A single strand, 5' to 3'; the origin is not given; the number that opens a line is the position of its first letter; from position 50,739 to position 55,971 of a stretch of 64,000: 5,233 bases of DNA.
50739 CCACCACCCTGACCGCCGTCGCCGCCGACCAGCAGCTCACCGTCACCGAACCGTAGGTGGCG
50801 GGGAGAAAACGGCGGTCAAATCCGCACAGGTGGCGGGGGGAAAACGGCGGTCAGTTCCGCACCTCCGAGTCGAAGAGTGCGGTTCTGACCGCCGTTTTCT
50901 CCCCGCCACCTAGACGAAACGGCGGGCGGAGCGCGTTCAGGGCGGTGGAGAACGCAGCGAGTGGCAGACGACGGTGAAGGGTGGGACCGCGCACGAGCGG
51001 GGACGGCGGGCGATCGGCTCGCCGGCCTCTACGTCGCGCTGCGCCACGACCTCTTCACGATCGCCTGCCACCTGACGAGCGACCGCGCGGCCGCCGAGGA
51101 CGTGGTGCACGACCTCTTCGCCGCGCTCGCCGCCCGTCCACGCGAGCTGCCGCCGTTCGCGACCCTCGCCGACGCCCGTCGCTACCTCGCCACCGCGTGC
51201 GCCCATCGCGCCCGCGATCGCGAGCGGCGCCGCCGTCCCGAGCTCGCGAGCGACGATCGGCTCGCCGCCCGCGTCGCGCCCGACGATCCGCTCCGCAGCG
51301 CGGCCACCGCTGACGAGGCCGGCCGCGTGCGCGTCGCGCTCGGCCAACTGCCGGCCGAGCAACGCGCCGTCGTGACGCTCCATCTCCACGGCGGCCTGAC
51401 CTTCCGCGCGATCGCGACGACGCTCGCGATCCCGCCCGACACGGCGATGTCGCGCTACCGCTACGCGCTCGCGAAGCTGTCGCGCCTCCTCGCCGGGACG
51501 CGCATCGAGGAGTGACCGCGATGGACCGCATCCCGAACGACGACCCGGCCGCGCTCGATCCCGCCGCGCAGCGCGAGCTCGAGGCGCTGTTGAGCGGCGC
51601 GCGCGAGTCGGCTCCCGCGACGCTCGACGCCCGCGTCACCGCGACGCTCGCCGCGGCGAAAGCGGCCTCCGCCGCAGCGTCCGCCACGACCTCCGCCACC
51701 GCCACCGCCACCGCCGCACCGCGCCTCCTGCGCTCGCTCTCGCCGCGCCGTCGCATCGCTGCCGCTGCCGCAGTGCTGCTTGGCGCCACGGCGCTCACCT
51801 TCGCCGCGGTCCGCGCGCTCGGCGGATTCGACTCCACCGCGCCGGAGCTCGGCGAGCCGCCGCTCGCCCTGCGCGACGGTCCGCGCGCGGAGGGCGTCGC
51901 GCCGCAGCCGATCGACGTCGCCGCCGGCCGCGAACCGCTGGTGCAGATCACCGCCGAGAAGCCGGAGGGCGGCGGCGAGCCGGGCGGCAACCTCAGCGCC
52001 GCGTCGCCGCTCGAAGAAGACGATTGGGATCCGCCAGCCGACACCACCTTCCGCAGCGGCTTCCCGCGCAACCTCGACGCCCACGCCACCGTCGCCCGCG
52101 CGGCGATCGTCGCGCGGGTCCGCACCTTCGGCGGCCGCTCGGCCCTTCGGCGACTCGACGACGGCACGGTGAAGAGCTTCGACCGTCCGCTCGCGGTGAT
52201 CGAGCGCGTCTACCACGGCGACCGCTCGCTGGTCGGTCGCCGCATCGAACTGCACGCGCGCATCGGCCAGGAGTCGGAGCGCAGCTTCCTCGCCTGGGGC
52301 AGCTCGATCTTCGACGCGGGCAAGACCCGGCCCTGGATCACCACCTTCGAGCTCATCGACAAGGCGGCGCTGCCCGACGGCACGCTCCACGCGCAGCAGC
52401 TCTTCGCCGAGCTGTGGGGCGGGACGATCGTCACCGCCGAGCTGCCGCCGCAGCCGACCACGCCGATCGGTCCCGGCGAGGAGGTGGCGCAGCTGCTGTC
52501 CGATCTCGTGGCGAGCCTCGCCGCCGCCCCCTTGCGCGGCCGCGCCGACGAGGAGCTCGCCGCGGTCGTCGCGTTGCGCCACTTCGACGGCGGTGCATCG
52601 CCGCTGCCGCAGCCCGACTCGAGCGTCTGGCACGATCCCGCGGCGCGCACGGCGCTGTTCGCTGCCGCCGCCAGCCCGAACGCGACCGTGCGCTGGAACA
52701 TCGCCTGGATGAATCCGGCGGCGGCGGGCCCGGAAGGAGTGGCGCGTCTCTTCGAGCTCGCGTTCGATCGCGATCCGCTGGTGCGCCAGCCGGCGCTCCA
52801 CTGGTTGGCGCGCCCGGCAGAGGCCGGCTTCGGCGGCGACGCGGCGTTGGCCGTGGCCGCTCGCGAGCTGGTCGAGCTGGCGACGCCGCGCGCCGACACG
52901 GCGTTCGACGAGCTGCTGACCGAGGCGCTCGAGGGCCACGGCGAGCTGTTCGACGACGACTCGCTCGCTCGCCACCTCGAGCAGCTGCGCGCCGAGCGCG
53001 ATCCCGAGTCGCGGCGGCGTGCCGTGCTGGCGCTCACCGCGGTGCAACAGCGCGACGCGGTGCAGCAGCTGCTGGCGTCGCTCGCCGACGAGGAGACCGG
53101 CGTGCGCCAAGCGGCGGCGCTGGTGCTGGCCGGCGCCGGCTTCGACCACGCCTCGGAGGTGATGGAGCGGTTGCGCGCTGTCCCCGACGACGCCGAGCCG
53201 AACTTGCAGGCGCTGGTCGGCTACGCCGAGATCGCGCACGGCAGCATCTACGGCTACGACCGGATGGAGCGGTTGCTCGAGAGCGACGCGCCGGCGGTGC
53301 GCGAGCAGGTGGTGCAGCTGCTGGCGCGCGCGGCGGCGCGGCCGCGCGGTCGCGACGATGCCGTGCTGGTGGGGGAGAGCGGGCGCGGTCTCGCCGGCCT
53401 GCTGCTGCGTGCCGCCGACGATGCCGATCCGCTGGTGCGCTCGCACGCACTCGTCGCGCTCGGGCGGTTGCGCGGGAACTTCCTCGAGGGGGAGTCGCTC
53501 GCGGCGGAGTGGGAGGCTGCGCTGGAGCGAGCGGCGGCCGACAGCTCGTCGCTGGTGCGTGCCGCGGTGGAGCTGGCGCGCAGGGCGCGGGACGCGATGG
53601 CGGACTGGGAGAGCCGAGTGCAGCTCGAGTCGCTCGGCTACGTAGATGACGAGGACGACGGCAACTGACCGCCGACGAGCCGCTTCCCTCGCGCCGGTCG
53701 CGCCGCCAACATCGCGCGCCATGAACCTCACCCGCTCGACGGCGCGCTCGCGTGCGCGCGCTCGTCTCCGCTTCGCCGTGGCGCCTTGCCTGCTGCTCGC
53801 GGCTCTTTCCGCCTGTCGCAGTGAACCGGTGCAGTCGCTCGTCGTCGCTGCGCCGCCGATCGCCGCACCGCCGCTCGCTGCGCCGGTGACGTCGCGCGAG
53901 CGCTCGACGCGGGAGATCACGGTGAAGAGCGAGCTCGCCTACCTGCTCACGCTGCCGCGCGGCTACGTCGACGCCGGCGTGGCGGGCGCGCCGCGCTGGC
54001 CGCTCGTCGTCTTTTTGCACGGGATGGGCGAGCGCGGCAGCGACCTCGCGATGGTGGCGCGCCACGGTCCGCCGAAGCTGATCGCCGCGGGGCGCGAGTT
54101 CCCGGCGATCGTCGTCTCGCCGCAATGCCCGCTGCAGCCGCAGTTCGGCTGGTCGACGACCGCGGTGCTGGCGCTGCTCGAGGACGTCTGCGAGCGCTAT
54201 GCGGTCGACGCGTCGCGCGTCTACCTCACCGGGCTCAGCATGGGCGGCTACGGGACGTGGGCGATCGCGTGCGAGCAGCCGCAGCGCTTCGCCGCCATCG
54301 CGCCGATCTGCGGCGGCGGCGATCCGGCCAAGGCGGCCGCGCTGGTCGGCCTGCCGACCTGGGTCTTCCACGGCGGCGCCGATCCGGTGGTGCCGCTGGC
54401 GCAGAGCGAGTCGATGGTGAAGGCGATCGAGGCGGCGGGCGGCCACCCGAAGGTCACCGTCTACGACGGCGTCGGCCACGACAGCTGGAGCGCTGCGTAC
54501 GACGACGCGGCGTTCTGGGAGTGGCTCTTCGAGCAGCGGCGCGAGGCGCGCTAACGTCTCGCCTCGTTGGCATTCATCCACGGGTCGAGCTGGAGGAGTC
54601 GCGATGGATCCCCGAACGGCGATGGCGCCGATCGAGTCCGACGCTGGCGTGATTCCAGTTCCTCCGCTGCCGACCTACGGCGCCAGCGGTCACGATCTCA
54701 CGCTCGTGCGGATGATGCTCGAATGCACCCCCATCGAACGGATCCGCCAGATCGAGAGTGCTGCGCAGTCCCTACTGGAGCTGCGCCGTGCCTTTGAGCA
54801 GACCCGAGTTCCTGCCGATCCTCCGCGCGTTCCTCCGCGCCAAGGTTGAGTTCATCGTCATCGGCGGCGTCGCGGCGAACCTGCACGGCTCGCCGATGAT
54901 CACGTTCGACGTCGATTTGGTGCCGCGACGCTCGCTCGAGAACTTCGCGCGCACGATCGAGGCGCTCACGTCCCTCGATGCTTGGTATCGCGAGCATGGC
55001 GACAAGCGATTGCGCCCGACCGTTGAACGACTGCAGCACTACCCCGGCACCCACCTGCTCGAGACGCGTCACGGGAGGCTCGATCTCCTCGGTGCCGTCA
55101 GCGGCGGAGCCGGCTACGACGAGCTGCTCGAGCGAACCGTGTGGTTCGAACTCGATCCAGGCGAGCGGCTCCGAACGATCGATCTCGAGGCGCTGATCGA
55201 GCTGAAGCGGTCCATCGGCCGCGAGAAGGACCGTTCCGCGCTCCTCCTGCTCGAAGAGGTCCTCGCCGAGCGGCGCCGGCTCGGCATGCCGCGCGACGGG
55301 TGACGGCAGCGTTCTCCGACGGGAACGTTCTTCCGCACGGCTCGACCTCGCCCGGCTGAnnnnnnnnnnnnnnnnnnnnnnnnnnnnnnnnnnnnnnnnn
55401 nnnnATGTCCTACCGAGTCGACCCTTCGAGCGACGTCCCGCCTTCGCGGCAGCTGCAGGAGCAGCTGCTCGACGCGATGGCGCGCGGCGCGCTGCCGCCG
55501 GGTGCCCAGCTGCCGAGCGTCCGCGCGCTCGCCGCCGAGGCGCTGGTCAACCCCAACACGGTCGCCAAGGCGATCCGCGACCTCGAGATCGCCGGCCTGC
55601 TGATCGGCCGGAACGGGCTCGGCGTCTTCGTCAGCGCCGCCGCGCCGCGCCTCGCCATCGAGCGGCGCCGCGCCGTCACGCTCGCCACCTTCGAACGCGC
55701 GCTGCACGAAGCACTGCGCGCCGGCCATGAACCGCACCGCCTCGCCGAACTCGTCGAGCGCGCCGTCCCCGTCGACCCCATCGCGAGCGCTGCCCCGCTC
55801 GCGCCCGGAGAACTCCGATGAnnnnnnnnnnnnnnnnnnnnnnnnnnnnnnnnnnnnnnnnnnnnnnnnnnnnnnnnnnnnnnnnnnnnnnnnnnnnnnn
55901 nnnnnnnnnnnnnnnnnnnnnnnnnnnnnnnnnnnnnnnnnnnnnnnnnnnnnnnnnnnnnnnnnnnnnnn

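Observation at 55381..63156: YtrA-type GntR / ABC ATPase / three tandem paralogous 'permease plus large ectodomain' genes. The five ORFs are chained by ATGA overlaps, and paralogs A and B show a mosaic conservation pattern.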

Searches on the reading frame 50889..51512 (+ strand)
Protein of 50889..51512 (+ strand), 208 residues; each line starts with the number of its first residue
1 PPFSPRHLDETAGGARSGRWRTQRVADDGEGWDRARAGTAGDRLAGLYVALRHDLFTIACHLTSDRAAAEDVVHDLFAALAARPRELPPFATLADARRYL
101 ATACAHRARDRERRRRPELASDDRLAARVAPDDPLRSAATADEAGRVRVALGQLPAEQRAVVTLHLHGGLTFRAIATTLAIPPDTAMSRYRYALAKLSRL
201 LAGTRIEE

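Call 67: search_protein_families(library=pfam, proteins=[window:50889-51512:+], max_evalue=0.01)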
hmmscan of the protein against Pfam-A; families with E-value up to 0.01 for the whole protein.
window:50889-51512:+ (208 aa): 3 families
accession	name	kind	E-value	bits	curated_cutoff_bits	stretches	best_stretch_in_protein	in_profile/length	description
PF08281.18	Sigma70_r4_2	-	3.3e-08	33.5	25.7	1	146-197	3-54/54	Sigma-70, region 4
PF04545.22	Sigma70_r4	-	2.5e-07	30.6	24.1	1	150-197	1-48/50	Sigma-70, region 4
PF04542.20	Sigma70_r2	-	0.0066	16.7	24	0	47-115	1-68/71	Sigma-70 region 2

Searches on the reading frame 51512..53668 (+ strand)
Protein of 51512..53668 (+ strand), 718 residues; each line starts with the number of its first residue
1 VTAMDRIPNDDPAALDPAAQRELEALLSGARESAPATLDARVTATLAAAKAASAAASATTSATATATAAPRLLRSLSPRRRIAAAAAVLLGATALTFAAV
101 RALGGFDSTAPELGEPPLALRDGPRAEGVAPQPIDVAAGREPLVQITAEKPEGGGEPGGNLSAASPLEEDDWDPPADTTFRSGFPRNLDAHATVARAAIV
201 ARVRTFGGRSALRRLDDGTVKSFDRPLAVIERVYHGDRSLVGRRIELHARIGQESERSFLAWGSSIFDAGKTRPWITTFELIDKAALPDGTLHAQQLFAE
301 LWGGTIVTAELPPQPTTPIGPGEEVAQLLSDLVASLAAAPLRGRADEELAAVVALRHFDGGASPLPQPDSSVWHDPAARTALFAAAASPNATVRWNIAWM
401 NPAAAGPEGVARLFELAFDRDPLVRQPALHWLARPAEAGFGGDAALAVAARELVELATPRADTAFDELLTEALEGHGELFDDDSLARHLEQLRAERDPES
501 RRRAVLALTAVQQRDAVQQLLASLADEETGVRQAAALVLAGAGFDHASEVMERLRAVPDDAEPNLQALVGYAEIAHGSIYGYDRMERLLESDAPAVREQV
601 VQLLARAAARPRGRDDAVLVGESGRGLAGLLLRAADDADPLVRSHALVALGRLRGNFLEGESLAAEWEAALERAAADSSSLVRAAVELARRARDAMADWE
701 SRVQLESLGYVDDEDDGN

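Call 24: search_protein_families(library=ncbifam, proteins=[window:51512-53668:+], max_evalue=0.01)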
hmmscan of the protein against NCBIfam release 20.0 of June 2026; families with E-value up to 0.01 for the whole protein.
window:51512-53668:+ (718 aa): 0 families

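Call 26: search_protein_families(library=pfam, proteins=[window:51512-53668:+], max_evalue=5)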
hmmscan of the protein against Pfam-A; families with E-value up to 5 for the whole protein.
window:51512-53668:+ (718 aa): 3 families
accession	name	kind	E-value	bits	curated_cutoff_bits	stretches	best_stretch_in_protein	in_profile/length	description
PF13646.12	HEAT_2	-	4.7e-10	40.1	27.7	3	489-561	5-77/88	HEAT repeats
PF02985.28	HEAT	-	0.0028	18.2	23.5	2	630-653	4-27/31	HEAT repeat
PF12717.13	Cnd1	-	0.0069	16.9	26.4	0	516-540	22-46/162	non-SMC mitotic condensation complex subunit 1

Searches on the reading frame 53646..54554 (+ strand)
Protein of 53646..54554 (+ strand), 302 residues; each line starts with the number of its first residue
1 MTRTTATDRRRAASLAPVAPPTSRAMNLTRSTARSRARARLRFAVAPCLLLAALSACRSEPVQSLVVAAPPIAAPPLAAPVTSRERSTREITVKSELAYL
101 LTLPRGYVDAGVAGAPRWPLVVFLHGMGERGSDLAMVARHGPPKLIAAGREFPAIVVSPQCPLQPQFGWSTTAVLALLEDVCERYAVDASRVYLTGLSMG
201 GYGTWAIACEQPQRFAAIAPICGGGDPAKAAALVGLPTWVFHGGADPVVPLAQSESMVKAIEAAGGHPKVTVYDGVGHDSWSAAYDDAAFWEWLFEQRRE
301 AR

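Call 24: search_protein_families(library=ncbifam, proteins=[window:53646-54554:+], max_evalue=0.01)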
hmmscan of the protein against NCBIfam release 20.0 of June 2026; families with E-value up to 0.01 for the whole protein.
window:53646-54554:+ (302 aa): 11 families
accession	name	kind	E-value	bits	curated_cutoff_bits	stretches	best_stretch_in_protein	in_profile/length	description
NF050058.1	e_dPHAscl_type1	hypoth_equivalog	2.8e-19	69.7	150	1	107-223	13-137/276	extracellular catalytic domain type 1 short-chain-length polyhydroxyalkanoate depolymerase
TIGR01840.1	esterase_phb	subfamily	3.9e-12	46.1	107.85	1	119-245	14-148/213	PHB depolymerase family esterase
NF050057.1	e_dPHAmcl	equivalog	8.6e-06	25.2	270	1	187-288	135-244/252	extracellular medium-chain-length polyhydroxyalkanoate depolymerase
NF051488.1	bifunc_PcaDC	exception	5.6e-05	22.4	390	0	173-225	67-113/375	bifunctional 3-oxoadipate enol-lactonase/4-carboxymuconolactone decarboxylase PcaDC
NF052610.1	macro_16_ester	equivalog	6.4e-05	22.4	420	0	230-282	218-266/281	alpha/beta fold macrolide esterase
NF007857.0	PRK10566.1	equivalog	7.5e-05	22.6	201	1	231-281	182-234/249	esterase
NF051441.1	BisHyethTerphBdeA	equivalog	0.00021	20.6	520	1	178-254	156-231/305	bis(hydroxyethyl) terephthalate hydrolase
NF008525.0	PRK11460.1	equivalog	0.00024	20.5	191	1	239-279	152-192/232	esterase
TIGR02821.1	fghA_ester_D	equivalog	0.00035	20.2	281.7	1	176-222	124-173/275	S-formylglutathione hydrolase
NF052354.1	EstLipQMycob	equivalog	0.0035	16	700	1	209-266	311-361/418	esterase LipQ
NF011457.0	PRK14875.1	equivalog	0.0056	15.7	307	0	186-225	194-233/372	acetoin dehydrogenase dihydrolipoyllysine-residue acetyltransferase subunit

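Call 26: search_protein_families(library=pfam, proteins=[window:53646-54554:+], max_evalue=5)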
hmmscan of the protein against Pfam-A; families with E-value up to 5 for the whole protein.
window:53646-54554:+ (302 aa): 13 families
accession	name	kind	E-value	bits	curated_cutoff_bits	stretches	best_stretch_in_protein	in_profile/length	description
PF00326.27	Peptidase_S9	-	3.8e-11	43.3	22.6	2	175-222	49-96/213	Prolyl oligopeptidase family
PF12146.15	Hydrolase_4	-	1.9e-10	40.9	27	2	229-279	185-233/239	Serine aminopeptidase, S33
PF02230.22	Abhydrolase_2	-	3e-09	37.5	23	2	185-284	100-205/217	Phospholipase/Carboxylesterase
PF01738.24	DLH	-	2.7e-08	34.1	21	1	177-278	84-186/217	Dienelactone hydrolase family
PF20434.5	BD-FAE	-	7.8e-05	22.7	26.8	2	237-259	191-213/215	BD-FAE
PF10503.15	Esterase_PHB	-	0.00014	21.6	23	1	170-219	77-126/219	Esterase PHB depolymerase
PF07859.19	Abhydrolase_3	-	0.00018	21.8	25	2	151-211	27-92/210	alpha/beta hydrolase fold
PF00756.26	Esterase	-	0.00021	21.6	22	1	178-288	103-202/251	Putative esterase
PF00561.26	Abhydrolase_1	-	0.00041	20.5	25.8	1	169-223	50-102/245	alpha/beta hydrolase fold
PF12740.14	PETase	-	0.00048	20.1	28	1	186-254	121-187/263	PET hydrolase-like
PF02129.25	Peptidase_S15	-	0.0016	18.6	23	1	190-296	95-201/262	X-Pro dipeptidyl-peptidase (S15 family)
PF08386.16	Abhydrolase_4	-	0.11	13.1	21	1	236-285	35-79/103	TAP-like protein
PF10142.15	PhoPQ_related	-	0.17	11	20.3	1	170-221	152-202/367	PhoPQ-activated pathogenicity-related protein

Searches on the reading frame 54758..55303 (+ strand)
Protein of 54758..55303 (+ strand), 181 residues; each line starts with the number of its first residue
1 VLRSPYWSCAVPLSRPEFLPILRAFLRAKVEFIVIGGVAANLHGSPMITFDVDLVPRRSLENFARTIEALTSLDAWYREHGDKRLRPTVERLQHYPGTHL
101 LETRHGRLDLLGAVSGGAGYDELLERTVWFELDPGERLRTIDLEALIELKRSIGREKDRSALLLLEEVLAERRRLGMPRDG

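Call 24: search_protein_families(library=ncbifam, proteins=[window:54758-55303:+], max_evalue=0.01)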
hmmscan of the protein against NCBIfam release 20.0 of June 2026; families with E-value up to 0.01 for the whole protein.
window:54758-55303:+ (181 aa): 0 families

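Call 26: search_protein_families(library=pfam, proteins=[window:54758-55303:+], max_evalue=5)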
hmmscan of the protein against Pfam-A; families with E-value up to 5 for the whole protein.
window:54758-55303:+ (181 aa): 1 family
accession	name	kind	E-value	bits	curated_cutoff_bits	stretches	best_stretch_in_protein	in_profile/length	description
PF09970.15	DUF2204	-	0.0012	19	20.3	1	121-172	101-151/181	Nucleotidyl transferase of unknown function (DUF2204)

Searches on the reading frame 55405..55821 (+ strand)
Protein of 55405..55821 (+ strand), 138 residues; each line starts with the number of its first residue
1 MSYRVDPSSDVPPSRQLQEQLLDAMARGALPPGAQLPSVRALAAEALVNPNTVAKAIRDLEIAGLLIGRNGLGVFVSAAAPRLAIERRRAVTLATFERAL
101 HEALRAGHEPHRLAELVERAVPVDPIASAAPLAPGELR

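Call 5: search_protein_families(library=pfam, proteins=[window:55405-55821:+], max_evalue=1)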
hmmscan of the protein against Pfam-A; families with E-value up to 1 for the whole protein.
window:55405-55821:+ (138 aa): 4 families
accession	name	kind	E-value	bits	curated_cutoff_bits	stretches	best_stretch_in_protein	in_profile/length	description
PF00392.27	GntR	-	7.1e-14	51.7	27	1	14-76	2-64/64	Bacterial regulatory proteins, gntR family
PF13730.12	HTH_36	-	0.00044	20.4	25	1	34-66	23-55/55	Helix-turn-helix domain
PF02615.19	Ldh_2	-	0.016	14.7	38.8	1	19-95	29-106/333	Malate/L-lactate dehydrogenase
PF02082.26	Rrf2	-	0.062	13.9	30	1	23-71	10-58/132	Iron-dependent Transcriptional regulator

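Call 24: search_protein_families(library=ncbifam, proteins=[window:55405-55821:+], max_evalue=0.01)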
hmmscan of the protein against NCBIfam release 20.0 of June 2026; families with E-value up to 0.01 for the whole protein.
window:55405-55821:+ (138 aa): 23 families
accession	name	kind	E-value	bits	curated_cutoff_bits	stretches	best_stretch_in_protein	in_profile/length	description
NF053730.1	TransRegRv1152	equivalog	2.6e-17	62.8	170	1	4-98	8-102/120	Rv1152 family transcriptional regulator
NF052281.1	rhizopine_MocR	equivalog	1.8e-12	46.7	650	1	4-85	10-91/479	rhizopine catabolism transcriptional regulator MocR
NF052282.1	PLP_TF_PdxR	equivalog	7.7e-12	45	320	1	15-87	4-76/448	MocR-like pyridoxine biosynthesis transcription factor PdxR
NF052286.1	ecto_TF_EhuR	exception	1.1e-09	37.4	480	1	15-80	14-79/458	MocR-like ectoine utilization transcription factor EhuR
NF012025.0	PRK15481.1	equivalog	2.6e-09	36.2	573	1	19-87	13-81/432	MocR-like B6 salvage transcription factor PtsJ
TIGR02018.2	his_ut_repres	equivalog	5.5e-09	35.7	220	1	15-82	2-69/226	histidine utilization transcriptional repressor HutC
NF047563.1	modulin_PmtR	equivalog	9e-09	35.4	200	1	6-88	6-88/125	PSM export ABC transporter transcriptional regulator PmtR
NF052441.1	TransRegRv0792c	equivalog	1.3e-08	34.4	400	1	10-78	14-82/260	Rv0792c family HTH-type transcriptional regulator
TIGR02325.1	C_P_lyase_phnF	equivalog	1.7e-08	34.3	156.8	1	7-88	3-84/238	phosphonate metabolism transcriptional regulator PhnF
NF052290.2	MocR_like_YczR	exception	9.1e-08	31.2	487.4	1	11-121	18-126/458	MocR-like transcription factor YczR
NF008491.0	PRK11402.1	subfamily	3.6e-07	29.9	269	1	10-78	9-77/243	GntR family transcriptional regulator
NF007741.0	PRK10421.1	equivalog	6.2e-07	29.1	311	1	14-79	9-74/262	transcriptional regulator LldR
NF007001.0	PRK09464.1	equivalog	4.6e-06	26.4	330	1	17-78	15-76/254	pyruvate dehydrogenase complex transcriptional repressor PdhR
TIGR03337.1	phnR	equivalog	1.3e-05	25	296.75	1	15-90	4-77/231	phosphonate utilization transcriptional regulator PhnR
NF011575.0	PRK14999.1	equivalog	0.00022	20.6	424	1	7-86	7-86/241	histidine utilization repressor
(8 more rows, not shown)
